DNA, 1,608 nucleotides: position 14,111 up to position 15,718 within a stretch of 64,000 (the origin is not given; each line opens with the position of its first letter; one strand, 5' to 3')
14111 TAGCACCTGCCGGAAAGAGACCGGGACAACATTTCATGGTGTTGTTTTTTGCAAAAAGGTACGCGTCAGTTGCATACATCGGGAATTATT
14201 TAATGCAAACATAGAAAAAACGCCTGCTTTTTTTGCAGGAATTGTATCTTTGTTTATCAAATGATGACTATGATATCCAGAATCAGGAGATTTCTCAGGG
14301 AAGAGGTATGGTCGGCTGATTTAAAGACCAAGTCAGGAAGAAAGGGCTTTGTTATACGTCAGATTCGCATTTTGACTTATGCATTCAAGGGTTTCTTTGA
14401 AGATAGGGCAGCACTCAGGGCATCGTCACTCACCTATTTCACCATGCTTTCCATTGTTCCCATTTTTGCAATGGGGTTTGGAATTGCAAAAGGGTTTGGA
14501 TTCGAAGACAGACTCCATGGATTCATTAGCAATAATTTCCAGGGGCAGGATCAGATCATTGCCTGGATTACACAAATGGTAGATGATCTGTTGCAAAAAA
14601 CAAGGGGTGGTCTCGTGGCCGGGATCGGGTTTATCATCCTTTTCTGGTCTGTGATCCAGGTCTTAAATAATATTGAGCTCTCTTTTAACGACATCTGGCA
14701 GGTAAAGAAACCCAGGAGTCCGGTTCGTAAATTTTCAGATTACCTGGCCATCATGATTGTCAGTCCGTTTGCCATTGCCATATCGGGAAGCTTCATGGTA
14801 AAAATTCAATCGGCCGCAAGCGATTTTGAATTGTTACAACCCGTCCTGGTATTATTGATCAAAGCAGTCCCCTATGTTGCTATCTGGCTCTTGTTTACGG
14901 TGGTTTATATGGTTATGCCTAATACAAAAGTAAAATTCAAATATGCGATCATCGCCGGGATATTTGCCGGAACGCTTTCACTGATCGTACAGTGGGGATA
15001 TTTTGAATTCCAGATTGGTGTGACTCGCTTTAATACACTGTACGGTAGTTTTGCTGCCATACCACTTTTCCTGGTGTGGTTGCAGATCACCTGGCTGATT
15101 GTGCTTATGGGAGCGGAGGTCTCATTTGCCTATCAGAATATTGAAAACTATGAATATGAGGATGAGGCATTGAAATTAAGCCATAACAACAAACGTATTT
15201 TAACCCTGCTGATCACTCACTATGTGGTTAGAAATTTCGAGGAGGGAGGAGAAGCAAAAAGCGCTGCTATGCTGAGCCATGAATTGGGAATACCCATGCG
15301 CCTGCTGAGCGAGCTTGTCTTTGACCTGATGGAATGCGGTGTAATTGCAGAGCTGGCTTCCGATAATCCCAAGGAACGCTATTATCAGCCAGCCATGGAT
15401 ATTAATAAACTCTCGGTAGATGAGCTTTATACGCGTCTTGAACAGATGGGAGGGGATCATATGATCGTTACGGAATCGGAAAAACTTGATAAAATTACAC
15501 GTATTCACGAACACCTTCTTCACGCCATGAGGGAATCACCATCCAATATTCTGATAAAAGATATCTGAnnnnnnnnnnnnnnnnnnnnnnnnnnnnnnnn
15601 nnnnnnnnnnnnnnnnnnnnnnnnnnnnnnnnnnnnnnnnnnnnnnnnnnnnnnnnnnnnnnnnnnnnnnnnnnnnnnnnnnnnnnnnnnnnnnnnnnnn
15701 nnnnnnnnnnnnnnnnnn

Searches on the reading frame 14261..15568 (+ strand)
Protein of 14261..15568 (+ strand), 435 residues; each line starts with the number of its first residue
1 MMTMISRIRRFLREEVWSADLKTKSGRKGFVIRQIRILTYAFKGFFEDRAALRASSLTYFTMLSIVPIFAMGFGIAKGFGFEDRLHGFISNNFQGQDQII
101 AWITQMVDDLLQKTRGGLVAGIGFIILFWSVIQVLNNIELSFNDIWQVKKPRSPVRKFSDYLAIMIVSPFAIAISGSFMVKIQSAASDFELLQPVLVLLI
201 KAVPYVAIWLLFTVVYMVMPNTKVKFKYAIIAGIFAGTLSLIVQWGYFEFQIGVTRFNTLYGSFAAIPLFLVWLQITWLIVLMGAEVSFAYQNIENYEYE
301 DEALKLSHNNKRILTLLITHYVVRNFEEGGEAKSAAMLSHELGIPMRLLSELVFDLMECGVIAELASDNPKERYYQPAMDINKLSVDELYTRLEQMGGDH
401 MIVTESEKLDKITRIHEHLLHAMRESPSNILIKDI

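Call 6: search_protein_families(library=ncbifam, proteins=[window:14261-15568:+])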
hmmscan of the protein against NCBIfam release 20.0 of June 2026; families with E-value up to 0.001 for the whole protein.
window:14261-15568:+ (435 aa): 5 families
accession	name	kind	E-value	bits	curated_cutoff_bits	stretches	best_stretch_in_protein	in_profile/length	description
NF003256.0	PRK04214.1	equivalog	2.2e-41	142.1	500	1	40-368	22-346/412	ribonuclease BN/unknown domain fusion protein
TIGR00765.1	yihY_not_rbn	subfamily_domain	8.4e-41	140.5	73.15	1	42-290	7-255/259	YihY family inner membrane protein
NF002457.0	PRK01637.1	equivalog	1.6e-40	139.1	307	1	35-305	17-288/295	virulence factor BrkB family protein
TIGR00766.1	TIGR00766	equivalog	9.2e-09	35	213.65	1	46-236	10-206/263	inner membrane protein YhjD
NF010020.0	PRK13498.1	equivalog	0.00061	19.7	236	1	238-328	7-96/168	chemoreceptor glutamine deamidase CheD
